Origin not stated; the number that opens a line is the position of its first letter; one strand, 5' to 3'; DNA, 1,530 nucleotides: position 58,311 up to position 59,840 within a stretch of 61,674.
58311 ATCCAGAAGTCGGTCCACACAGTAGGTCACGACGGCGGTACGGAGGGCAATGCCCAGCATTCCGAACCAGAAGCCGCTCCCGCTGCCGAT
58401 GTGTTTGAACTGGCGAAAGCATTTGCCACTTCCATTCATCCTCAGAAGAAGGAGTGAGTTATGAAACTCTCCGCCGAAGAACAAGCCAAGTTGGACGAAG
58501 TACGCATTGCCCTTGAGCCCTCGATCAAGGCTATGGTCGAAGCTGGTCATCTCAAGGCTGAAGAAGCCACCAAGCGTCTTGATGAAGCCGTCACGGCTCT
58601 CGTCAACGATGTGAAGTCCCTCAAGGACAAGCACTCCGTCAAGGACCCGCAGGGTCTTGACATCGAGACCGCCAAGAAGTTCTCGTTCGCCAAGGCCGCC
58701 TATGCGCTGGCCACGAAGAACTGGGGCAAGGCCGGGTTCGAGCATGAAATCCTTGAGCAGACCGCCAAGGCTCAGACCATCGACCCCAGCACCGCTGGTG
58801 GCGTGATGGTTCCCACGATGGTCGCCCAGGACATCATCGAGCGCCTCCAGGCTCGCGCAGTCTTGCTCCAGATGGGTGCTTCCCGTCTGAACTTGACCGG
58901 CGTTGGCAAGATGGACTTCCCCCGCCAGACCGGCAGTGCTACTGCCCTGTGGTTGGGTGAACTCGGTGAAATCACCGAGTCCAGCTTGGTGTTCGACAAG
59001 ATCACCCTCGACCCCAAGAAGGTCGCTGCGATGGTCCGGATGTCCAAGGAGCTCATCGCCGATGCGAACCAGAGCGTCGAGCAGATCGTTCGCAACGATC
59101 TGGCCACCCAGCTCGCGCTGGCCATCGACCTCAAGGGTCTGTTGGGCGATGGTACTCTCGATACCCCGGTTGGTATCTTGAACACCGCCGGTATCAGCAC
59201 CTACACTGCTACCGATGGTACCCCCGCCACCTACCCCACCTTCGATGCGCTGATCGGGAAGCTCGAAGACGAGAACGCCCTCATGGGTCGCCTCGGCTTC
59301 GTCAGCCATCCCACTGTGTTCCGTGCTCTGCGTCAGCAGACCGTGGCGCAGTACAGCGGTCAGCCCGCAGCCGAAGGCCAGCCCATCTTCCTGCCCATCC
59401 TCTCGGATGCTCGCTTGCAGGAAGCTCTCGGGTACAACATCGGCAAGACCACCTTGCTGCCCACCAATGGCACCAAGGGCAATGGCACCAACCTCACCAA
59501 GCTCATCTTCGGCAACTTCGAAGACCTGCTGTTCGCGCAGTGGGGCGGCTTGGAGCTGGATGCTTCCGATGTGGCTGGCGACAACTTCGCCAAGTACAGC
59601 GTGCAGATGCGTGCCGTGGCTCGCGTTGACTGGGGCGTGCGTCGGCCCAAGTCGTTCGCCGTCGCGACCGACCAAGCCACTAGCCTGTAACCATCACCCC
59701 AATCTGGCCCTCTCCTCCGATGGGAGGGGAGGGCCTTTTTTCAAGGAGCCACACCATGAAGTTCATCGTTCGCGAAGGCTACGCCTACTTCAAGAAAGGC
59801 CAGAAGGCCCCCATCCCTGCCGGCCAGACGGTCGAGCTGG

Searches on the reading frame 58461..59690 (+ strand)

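Call 7: search_protein_families(library=phrogs, proteins=[window:58461-59690:+])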
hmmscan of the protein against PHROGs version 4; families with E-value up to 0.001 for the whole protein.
window:58461-59690:+ (409 aa): 3 families
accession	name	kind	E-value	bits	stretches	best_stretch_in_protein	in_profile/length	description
phrog_617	-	head and packaging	6e-54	185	1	31-405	253-624/626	major head protein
phrog_10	-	head and packaging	4.3e-53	182.4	1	6-407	267-638/752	major head protein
phrog_2263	-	head and packaging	1.1e-09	38.7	1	42-406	208-545/551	major head protein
